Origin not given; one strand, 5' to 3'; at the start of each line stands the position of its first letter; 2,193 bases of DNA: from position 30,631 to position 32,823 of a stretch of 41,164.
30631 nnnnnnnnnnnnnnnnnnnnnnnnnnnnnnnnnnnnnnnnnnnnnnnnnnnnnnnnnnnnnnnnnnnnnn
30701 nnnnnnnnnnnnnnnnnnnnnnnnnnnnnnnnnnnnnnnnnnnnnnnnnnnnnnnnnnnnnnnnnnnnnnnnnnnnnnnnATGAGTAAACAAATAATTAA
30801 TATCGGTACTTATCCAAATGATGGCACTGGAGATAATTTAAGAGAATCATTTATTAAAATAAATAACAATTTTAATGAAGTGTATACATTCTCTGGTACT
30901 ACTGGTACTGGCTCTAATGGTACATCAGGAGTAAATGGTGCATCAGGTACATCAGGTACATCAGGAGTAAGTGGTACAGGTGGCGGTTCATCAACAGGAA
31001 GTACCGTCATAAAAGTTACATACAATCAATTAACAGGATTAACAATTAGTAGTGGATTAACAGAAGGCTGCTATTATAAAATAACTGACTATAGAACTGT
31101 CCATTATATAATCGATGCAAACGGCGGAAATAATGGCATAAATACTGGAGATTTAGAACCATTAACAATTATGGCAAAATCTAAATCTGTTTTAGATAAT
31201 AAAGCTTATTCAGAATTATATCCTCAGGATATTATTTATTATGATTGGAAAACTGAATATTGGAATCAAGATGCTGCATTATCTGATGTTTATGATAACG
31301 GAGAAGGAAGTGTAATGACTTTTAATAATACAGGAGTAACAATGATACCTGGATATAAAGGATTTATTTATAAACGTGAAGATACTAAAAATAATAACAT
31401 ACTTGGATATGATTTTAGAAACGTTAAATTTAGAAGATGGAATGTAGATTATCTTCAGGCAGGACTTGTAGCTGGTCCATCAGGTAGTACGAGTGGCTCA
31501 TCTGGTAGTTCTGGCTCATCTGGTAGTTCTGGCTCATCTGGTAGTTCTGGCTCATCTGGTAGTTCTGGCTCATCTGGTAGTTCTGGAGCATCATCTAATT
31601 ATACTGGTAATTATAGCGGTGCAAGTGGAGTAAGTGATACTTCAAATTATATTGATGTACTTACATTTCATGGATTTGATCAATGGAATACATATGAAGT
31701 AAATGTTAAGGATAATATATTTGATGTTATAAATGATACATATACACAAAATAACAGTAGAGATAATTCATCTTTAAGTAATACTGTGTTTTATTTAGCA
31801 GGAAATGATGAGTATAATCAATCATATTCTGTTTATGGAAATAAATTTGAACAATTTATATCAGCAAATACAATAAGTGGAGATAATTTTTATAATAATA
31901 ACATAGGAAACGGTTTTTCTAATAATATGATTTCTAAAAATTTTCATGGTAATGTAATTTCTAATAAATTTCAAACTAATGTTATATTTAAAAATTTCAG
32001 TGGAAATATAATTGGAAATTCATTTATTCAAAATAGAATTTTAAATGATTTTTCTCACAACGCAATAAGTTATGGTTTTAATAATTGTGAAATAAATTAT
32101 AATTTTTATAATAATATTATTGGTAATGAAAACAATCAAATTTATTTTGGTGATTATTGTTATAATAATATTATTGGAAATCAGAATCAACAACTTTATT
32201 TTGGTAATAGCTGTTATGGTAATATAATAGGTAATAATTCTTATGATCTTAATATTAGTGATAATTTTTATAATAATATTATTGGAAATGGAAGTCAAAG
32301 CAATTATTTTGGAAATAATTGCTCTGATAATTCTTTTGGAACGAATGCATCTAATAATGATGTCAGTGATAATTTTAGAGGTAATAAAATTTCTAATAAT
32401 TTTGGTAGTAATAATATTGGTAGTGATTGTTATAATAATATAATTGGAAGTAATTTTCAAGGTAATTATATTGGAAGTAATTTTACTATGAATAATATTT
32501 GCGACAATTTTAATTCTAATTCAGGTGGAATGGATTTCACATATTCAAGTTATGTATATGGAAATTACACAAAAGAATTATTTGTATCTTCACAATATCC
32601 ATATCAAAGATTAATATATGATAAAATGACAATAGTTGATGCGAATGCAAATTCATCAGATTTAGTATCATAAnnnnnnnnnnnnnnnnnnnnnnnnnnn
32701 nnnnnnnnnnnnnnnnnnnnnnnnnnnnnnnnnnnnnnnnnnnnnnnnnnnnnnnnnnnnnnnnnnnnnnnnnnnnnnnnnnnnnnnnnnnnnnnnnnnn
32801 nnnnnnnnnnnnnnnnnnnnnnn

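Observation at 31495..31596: Perfect 18-nt tandem repeat (x5.7) encoding an (SGSSGS)n hinge in a fibre gene; Gly-X-Y hinges in others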

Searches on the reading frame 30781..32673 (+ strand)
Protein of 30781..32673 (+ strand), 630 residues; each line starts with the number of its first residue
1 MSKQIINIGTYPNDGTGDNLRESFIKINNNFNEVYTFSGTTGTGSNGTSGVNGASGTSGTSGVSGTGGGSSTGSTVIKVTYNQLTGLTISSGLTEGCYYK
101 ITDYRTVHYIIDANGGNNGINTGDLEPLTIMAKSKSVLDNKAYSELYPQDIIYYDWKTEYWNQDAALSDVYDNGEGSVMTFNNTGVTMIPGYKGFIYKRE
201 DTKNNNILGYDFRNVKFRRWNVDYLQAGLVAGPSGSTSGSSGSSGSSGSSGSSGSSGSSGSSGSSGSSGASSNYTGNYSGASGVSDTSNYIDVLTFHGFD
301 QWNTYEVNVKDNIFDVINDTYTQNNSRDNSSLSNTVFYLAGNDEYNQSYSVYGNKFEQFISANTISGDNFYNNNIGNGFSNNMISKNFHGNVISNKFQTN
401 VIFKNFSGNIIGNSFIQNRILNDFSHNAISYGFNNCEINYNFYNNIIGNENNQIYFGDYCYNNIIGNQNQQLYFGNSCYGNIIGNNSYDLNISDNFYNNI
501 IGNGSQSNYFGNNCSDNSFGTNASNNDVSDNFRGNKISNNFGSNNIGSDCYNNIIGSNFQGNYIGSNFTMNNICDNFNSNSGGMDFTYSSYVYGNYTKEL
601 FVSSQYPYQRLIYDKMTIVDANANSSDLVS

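Call 8: search_protein_families(library=pfam, proteins=[window:30781-32673:+], max_evalue=0.1)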
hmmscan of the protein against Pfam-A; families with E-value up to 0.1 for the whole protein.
window:30781-32673:+ (630 aa): 1 family
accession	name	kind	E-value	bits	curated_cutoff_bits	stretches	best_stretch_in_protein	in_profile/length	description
PF01391.23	Collagen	-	0.00077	19.6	27.2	1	238-269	15-46/60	Collagen triple helix repeat (20 copies)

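Call 9: search_dna_similar(query=window:30781-32670:+, collection=phages, mode=protein, max_rows=30)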
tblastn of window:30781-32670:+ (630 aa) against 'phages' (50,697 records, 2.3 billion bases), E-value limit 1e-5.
Records with a match: 1; places in all: 1; records where one place covers at least 80% of the query: 0.
Best place of each record, by identity: <60% 1.
By first word of the organism name: uncultured 1.
By host as written in the record: - 1.
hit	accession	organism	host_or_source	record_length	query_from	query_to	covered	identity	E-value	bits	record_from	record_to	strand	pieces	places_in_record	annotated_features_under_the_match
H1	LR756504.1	uncultured phage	metagenomic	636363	78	222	23%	32.4%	2e-6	58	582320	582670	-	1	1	record has no annotation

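Call 10: search_protein_families(library=phrogs, proteins=[window:30781-32673:+], max_evalue=0.001)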
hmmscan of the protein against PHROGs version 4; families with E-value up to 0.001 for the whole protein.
window:30781-32673:+ (630 aa): 4 families
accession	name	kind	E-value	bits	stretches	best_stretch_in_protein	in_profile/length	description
phrog_8859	-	unknown function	2.1e-07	31.2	1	1-40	1-40/400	-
phrog_366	-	tail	1.3e-06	29.1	1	233-323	349-415/474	tail fiber protein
phrog_5073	-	tail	1.7e-06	28.4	1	232-407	324-475/519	tail fiber protein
phrog_1658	-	unknown function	5.8e-06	27.2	0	231-272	60-103/239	-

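Call 11: find_homologous_proteins(query=window:30781-32670:+)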
Query window:30781-32670:+ (630 aa): 155 proteins with E <= 0.001 among 8000 candidates; the best 120 are listed.
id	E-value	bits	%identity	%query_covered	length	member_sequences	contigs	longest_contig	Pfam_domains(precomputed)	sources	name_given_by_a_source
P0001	1.3e-139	485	54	71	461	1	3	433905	-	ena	-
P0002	3.6e-137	477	48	99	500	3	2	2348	-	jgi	-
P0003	6.4e-82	294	56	35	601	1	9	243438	-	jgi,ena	-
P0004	1.6e-78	283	39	87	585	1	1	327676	-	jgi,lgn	jgi:hypothetical protein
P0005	2.5e-77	279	45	63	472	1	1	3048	-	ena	-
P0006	5.9e-76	275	46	57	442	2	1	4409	-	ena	-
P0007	3.2e-71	259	43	35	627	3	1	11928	PF07880.17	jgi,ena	-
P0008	4.5e-69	252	48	35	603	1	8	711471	PF07880.17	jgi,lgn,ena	-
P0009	6.7e-67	245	38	44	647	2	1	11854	-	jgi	-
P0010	5.5e-65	239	33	99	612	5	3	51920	PF07880.17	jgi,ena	-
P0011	6.5e-65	238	37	100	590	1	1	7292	PF07880.17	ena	-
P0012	5.0e-61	225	36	79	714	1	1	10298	-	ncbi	-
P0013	7.2e-61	225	41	43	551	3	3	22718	PF07880.17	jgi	-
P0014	1.3e-60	224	37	87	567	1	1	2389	-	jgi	-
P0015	1.4e-59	221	35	89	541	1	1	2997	-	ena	-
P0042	2.5e-36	144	41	13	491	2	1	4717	PF07880.17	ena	-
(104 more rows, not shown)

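Call 12: find_related_loci(query=window:30781-32670:+, collection=viral_contigs, flank=10000)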
Query window:30781-32670:+ (630 aa) in viral_contigs; peptide patterns used: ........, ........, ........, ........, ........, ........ (x = any residue, [..] = any of these).
124 stretches matched a pattern; 116 encode a relative of the query (tblastn E <= 1e-3); the best 80 are kept; 79 distinct loci.
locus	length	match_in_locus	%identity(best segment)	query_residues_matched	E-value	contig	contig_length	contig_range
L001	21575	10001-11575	39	54-604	3e-88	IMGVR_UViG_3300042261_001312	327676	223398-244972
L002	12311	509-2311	56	1-623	2e-50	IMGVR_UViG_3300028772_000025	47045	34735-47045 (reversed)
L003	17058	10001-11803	56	1-623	2e-50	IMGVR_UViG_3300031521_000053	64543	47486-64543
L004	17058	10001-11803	56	1-623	2e-50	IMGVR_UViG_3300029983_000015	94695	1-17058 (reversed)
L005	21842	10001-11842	36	1-623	2e-51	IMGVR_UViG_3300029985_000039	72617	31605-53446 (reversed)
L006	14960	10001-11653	42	1-623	9e-31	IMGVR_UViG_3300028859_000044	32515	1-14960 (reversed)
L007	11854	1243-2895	42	1-623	8e-31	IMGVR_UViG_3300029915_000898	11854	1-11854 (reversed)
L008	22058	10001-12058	41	1-623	2e-30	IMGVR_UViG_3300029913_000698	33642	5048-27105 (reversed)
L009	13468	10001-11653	42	1-623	9e-31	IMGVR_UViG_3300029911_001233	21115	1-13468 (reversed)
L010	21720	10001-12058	41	1-623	2e-30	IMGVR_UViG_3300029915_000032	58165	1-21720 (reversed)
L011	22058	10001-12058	41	1-623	2e-30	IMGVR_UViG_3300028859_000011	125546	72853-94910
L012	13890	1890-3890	30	78-595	6e-26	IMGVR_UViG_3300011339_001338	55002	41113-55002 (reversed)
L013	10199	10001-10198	89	1-60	2e-20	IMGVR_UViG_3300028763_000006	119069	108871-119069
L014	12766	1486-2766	26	68-623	3e-14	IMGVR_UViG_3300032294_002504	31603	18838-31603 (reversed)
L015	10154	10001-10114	89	1-38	1e-13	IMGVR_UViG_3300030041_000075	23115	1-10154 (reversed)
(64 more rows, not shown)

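Call 33: find_encoding_contigs(protein=P0001, flank=10000, max_places=4)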
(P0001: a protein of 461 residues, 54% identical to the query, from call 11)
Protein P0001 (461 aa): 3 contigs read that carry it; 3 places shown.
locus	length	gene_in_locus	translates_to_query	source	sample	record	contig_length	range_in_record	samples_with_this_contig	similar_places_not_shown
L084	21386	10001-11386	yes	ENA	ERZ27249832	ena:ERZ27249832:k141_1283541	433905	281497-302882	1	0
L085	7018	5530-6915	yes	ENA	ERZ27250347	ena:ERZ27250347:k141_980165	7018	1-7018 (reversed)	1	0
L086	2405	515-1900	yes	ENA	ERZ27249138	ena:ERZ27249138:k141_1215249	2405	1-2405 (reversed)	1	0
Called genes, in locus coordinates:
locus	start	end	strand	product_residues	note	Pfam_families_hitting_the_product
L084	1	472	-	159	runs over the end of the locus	-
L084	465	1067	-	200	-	-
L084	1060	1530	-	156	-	-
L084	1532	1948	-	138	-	-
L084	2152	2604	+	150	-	-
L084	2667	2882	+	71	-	-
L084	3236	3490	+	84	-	-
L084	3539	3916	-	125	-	-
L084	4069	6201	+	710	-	-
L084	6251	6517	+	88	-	-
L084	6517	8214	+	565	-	-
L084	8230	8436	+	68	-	-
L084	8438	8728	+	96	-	-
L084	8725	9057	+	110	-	-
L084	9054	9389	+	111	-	-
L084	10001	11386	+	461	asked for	-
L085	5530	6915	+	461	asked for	-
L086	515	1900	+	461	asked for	-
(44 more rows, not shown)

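Call 35: predict_structure(alignment_id=A2)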
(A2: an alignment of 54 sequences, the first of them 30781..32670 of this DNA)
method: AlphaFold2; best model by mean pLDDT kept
length: 630 residues; sequences in the alignment: 54
mean_pLDDT: 60.6   pTM: 0.52
mean pLDDT of the five models: 60.6, 60.5, 60.3, 59.2, 58.5
residues with pLDDT >= 90: 91; 70-90: 106; 50-70: 215; < 50: 218
segments of 3 or more residues with pLDDT < 50: 1-72, 224-285, 347-369, 372-374, 376-378, 494-500, 502-518, 520-522
pLDDT, mean of each block of 10 residues (from residue 1): 41 41 41 37 36 34 35 76 96 96 95 72 96 96 94 89 83 52 80 93 87 86 45 33 31 32 30 29 52 81 77 60 54 68 53 41 42 48 55 64 66 69 70 66 63 55 55 57 52 49 36 44 51 57 60 61 55 54 63 70 69 78 63
secondary structure, 60 per line:
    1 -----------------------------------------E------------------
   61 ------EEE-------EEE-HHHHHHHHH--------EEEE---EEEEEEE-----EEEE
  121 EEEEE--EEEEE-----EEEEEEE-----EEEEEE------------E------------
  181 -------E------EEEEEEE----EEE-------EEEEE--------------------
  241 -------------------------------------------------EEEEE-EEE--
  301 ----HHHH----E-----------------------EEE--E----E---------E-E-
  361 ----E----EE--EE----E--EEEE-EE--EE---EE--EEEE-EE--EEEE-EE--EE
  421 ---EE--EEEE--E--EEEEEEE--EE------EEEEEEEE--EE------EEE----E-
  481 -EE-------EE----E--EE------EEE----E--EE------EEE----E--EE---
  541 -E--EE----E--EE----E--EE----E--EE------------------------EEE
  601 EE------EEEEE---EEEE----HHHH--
elements in order: E67-69 E77-79 H81-89 E98-101 E105-111 E117-125 E128-132 E138-144 E150-155 E195-201 E206-208 E216-220 E290-294 E296-298 H305-308 E337-339 E383-386 E401-404 E410-413 E428-431 E437-443 E454-461 E472-474 E508-510 E526-528 E598-602 E609-613 E617-620 H625-628

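Call 38: fold_search(model_id=the predicted structure, library=pdb)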
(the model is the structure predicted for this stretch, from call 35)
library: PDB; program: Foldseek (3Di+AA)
matches with E <= 10: 91; with E <= 0.001: 0
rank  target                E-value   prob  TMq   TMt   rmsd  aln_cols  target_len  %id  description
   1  1hg8_A                2.8e-01  0.28  0.14  0.22  13.1       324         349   10  Endopolygalacturonase from the phytopathogenic fungus Fusarium moniliforme (released 2001-11-10)
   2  5z9t_A                4.8e-01  0.16  0.12  0.14  13.3       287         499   12  a new PL6 alginate lyase complex with trisaccharide (released 2019-03-27)
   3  4xkw_A                4.8e-01  0.11  0.13  0.13  12.1       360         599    9  Tailspike protein mutant D339N of E. coli bacteriophage HK620 in complex with pentasaccharide (released 2016-01-20)
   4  9j4i_A                4.8e-01  0.10  0.10  0.14  12.9       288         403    9  Crystal structure of GH9l Inulin fructotransferases (IFTase) in compex with fruetosyl nystose (GF4) (released 2024-09-04)
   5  7osf_A                5.1e-01  0.07  0.09  0.12  13.1       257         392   10  ABC Transporter complex NosDFYL, R-domain 1 (released 2022-06-22)
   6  6f7k_A                5.3e-01  0.21  0.15  0.17  13.2       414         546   11  Crystal structure of Dettilon tailspike protein (gp208) (released 2018-12-19)
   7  9j4l_A                5.5e-01  0.11  0.10  0.13  12.9       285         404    9  Crystal structure of GH9l Inulin fructotransferases (IFTase) (released 2024-09-04)
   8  8jli_A                5.8e-01  0.08  0.06  0.07  11.6       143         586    6  Cryo-EM structure of SV2A dimer in complex levetiracetam (released 2024-05-01)
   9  4yzq_A                6.7e-01  0.07  0.08  0.18  13.0       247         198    5  C. bescii Family 3 pectate lyase double mutant K108A/Q111N in complex with trigalacturonic acid (released 2015-12-23)
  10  4nk6                  7.0e-01  0.14  0.13  0.17  12.2       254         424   13  Crystal Structure of the periplasmic alginate epimerase AlgG (released 2014-01-15)
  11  4z05_A                8.7e-01  0.06  0.08  0.17  12.6       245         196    5  C. bescii Family 3 pectate lyase mutant E84A (released 2015-12-23)
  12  1ia5_A                9.1e-01  0.11  0.13  0.20  13.3       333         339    8  POLYGALACTURONASE FROM ASPERGILLUS ACULEATUS (released 2001-09-19)
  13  3wwg_B                1.1e+00  0.06  0.11  0.12  14.0       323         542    8  Crystal structure of the N-glycan-deficient variant N448A of isopullulanase complexed with isopanose (released 2014-11-12)
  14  4nk8                  1.1e+00  0.09  0.12  0.15  13.0       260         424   13  Crystal Structure of the periplasmic alginate epimerase AlgG D317A mutant (released 2014-01-15)
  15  4yz0_A                1.1e+00  0.05  0.08  0.17  14.0       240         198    6  C. bescii Family 3 pectate lyase double mutant K108A/E39Q in complex with trigalacturonic acid (released 2015-12-23)
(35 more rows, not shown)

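Call 39: search_solved_structures(query=A1, max_evalue=1)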
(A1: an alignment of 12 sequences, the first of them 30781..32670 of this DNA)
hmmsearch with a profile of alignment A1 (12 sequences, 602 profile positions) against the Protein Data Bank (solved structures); distinct sequences matched with E-value up to 1: 5.
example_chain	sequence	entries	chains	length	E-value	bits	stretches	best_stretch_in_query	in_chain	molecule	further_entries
2fl8_A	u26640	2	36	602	0.00037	22.5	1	1-60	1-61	Baseplate structural protein Gp10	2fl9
5hx2_G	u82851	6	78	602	0.00037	22.5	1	1-60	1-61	Baseplate wedge protein gp10 | gp10, baseplate wedge protein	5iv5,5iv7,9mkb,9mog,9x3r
7roa_A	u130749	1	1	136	0.1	14.4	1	441-504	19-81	EntV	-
4xe7_A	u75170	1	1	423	0.21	13.4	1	457-542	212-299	Uncharacterized protein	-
4xe8_A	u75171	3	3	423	0.21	13.4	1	457-542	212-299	Uncharacterized protein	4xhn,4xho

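Call 73: search_solved_structures(query=A1, max_evalue=0.01, show_alignments=1)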
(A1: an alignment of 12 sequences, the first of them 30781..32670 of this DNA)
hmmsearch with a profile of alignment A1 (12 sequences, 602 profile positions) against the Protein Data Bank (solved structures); distinct sequences matched with E-value up to 0.01: 2.
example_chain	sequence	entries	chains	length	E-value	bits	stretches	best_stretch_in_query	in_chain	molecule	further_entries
2fl8_A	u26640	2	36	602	0.00037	22.5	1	1-60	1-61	Baseplate structural protein Gp10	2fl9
5hx2_G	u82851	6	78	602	0.00037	22.5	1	1-60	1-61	Baseplate wedge protein gp10 | gp10, baseplate wedge protein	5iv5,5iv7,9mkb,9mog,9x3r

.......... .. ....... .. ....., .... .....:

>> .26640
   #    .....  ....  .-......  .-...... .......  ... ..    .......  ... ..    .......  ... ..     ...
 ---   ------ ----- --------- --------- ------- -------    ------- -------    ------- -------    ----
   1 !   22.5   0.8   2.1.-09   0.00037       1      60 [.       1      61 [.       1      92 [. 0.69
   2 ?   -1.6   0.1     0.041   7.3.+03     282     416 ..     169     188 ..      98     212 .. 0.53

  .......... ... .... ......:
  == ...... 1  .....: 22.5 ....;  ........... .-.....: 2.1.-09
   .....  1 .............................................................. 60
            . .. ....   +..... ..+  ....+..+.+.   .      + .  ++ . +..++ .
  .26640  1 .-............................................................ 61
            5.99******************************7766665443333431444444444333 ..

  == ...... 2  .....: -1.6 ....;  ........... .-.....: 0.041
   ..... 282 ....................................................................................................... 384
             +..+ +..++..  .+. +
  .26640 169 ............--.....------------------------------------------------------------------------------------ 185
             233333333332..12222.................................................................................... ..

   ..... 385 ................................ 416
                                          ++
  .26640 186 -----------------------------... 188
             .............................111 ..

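Call 74: search_protein_families(library=pfam, proteins=[P0008, P0007], max_evalue=10)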
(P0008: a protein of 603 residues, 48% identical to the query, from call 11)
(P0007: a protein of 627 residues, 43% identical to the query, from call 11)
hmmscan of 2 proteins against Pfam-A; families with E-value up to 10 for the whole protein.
P0008 (603 aa): 4 families
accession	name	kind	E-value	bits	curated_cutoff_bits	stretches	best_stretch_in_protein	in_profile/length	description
PF07880.17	T4_gp9_10_N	-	7.3e-06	26.6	25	1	3-104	1-82/175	Bacteriophage T4 gp9/10-like protein, N-terminal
PF01391.23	Collagen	-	6.9e-05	23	27.2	1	39-75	16-52/60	Collagen triple helix repeat (20 copies)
PF02839.19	CBM_5_12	-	0.055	13.9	26.2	1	202-245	2-43/44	Carbohydrate-binding module family 5/12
PF01092.24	Ribosomal_S6e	-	0.086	13.1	26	0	363-405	25-67/125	Ribosomal protein S6e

P0007 (627 aa): 3 families
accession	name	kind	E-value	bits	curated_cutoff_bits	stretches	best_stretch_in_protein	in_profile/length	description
PF07880.17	T4_gp9_10_N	-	7.6e-07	29.8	25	1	3-62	1-59/175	Bacteriophage T4 gp9/10-like protein, N-terminal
PF01391.23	Collagen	-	0.24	11.7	27.2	1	44-65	31-52/60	Collagen triple helix repeat (20 copies)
PF11282.13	DUF3082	-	0.61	10.8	25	0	389-413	17-42/80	Protein of unknown function (DUF3082)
